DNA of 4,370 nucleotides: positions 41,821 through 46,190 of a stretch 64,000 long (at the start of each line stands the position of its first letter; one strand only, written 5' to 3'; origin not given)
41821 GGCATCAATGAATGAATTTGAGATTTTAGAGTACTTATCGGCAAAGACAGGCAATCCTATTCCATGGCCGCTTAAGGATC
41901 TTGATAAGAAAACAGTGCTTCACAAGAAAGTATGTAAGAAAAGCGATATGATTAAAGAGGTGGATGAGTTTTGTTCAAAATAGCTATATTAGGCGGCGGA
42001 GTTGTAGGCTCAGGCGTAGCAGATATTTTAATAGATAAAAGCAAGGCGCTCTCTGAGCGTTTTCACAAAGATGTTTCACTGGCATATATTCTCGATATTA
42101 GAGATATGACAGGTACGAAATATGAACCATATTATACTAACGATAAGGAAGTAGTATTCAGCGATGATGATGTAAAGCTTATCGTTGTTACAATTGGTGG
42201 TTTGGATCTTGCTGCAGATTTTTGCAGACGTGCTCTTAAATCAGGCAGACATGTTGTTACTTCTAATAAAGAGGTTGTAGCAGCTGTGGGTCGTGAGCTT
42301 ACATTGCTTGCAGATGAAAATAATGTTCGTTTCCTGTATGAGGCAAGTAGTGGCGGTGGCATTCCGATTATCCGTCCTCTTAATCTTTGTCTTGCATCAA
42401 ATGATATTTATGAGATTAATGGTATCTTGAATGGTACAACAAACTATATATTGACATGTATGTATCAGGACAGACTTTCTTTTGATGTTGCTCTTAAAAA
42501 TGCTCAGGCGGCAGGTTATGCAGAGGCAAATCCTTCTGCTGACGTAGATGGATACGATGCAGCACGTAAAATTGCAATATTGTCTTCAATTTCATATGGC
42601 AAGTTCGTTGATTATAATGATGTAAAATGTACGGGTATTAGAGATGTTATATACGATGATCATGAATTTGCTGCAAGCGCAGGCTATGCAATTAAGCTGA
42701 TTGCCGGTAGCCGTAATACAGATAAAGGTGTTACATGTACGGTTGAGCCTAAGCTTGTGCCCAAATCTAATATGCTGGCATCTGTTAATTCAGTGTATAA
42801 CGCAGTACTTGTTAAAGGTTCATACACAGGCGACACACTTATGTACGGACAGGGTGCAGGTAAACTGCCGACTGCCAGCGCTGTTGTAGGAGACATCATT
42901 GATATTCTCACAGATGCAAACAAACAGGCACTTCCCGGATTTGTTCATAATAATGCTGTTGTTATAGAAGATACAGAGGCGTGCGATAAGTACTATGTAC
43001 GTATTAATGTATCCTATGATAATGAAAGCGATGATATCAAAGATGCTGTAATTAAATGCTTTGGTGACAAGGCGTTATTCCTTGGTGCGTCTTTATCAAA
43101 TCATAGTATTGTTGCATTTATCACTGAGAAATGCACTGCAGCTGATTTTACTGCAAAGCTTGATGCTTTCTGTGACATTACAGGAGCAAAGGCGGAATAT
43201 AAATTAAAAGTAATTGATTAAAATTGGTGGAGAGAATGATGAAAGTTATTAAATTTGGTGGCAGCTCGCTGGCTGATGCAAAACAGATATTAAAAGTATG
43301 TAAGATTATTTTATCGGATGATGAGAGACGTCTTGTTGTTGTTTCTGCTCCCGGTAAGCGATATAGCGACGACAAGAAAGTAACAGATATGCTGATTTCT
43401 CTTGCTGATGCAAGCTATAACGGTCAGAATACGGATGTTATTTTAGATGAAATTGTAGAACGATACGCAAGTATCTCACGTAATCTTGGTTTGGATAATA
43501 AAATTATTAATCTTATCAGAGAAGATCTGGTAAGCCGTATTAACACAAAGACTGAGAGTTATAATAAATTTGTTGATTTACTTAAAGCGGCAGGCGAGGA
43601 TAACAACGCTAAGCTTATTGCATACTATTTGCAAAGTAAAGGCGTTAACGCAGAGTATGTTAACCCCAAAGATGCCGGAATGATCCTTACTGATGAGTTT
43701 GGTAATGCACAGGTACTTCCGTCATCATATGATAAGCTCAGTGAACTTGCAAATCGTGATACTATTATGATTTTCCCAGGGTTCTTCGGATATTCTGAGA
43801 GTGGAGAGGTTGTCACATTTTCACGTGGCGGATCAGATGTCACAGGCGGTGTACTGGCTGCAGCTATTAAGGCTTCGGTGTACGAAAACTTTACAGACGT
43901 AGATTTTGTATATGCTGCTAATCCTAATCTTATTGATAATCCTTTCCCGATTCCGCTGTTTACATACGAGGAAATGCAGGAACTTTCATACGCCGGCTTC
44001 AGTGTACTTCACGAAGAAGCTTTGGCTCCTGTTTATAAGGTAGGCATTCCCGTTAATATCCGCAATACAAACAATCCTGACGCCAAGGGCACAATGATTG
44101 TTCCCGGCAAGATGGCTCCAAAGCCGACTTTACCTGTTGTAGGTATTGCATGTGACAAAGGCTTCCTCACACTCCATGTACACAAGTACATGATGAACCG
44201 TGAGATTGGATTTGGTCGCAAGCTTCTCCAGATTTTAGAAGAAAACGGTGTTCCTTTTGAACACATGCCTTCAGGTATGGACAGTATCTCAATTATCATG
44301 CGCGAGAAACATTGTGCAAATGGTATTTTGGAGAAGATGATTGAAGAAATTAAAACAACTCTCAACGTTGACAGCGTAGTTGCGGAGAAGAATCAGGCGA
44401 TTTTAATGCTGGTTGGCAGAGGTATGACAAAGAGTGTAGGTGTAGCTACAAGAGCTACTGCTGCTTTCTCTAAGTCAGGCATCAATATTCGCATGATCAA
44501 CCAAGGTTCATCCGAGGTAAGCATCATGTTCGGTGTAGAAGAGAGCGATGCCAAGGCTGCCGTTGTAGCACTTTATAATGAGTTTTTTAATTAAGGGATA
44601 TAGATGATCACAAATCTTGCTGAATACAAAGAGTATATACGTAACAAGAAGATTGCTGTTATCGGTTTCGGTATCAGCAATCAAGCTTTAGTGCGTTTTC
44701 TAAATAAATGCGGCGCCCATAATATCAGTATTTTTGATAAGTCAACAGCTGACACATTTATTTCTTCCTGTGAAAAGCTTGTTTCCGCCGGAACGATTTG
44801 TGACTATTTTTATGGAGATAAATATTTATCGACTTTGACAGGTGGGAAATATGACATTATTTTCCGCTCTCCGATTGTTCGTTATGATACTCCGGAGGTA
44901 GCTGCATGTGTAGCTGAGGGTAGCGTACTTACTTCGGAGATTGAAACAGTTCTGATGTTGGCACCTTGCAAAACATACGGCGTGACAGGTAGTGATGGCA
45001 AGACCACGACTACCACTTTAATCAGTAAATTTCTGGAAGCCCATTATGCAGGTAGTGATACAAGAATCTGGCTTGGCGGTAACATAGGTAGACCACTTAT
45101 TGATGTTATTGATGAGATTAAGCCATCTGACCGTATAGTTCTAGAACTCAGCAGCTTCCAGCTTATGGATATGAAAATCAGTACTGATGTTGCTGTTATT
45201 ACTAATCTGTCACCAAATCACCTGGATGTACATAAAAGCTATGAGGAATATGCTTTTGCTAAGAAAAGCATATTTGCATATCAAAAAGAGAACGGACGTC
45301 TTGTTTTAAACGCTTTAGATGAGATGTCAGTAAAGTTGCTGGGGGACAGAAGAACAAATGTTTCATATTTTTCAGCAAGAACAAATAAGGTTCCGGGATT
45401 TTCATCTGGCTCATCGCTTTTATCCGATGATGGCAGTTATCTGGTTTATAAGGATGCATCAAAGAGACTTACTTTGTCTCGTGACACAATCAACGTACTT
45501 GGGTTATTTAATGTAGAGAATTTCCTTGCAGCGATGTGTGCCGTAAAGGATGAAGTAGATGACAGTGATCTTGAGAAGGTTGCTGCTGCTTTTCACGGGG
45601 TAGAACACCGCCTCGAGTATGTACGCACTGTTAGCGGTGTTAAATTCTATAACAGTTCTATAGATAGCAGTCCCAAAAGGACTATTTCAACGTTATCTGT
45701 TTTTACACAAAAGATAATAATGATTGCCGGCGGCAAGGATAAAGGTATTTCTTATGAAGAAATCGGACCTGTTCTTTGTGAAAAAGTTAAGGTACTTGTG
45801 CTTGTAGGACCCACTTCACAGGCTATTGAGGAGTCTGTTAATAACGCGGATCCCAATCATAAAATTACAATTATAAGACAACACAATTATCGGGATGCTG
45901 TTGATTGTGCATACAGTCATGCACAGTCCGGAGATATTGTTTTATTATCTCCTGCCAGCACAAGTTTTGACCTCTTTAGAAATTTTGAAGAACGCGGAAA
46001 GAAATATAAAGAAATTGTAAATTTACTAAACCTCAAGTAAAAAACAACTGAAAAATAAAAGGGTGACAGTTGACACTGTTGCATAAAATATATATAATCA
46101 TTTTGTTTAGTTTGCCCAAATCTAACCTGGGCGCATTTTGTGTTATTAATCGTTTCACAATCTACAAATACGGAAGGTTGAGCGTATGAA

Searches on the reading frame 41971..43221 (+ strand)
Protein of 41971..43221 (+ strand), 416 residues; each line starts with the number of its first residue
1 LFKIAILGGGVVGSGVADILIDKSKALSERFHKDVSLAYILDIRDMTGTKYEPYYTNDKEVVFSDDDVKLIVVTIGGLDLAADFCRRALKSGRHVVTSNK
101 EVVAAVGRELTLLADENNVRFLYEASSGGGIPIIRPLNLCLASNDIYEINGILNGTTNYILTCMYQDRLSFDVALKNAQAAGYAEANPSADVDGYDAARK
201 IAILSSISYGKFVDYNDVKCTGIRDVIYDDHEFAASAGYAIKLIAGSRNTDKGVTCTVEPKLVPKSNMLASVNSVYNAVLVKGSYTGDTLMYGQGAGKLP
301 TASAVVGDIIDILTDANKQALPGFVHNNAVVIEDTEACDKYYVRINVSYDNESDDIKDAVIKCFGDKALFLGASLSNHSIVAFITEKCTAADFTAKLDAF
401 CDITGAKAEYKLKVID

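Call 52: search_protein_families(library=pfam, proteins=[window:41971-43221:+], max_evalue=0.00001)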
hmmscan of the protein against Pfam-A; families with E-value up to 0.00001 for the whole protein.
window:41971-43221:+ (416 aa): 2 families
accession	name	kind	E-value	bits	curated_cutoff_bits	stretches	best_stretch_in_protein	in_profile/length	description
PF00742.24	Homoserine_dh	-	6.1e-61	205.7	22.9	1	132-310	1-173/173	Homoserine dehydrogenase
PF03447.22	NAD_binding_3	-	1.9e-08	35.4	24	1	8-124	1-116/116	Homoserine dehydrogenase, NAD binding domain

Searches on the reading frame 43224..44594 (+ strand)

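Call 52: search_protein_families(library=pfam, proteins=[window:43224-44594:+], max_evalue=0.00001)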
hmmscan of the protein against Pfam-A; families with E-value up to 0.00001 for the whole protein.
window:43224-44594:+ (456 aa): 4 families
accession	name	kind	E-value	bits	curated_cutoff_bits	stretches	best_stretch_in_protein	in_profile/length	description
PF00696.33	AA_kinase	-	9.5e-40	137.2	24.9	1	5-281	1-234/234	Amino acid kinase family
PF22468.2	ACT_9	-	1e-23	83.3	27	1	395-454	2-61/61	ACT domain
PF13840.12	ACT_7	-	1.3e-06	28.5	27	0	387-451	2-64/65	ACT domain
PF01842.31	ACT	-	3e-06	27.3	27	0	405-444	11-52/66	ACT domain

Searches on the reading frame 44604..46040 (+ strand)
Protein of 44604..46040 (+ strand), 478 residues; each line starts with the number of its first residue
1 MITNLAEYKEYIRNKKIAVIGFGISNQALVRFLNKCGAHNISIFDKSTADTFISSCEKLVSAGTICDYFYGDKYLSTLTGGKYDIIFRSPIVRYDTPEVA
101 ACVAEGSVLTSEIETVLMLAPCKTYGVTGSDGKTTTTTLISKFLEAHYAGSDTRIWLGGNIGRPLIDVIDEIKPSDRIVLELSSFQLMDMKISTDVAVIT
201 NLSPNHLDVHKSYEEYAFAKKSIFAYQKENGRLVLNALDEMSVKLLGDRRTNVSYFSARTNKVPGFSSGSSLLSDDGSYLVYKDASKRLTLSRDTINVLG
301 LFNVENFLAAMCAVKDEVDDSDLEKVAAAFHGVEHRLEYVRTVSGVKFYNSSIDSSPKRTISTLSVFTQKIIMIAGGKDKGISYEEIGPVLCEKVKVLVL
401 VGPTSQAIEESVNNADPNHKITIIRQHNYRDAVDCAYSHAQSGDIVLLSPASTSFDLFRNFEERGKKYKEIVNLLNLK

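Call 52: search_protein_families(library=pfam, proteins=[window:44604-46040:+], max_evalue=0.00001)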
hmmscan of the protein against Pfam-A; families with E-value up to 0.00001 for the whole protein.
window:44604-46040:+ (478 aa): 2 families
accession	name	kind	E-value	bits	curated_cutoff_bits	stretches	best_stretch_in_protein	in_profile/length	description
PF08245.18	Mur_ligase_M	-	3.8e-31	109.1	24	1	127-314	1-200/200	Mur ligase middle domain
PF02875.26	Mur_ligase_C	-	5.9e-11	43.7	28.4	1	335-451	1-126/127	Mur ligase, glutamate ligase domain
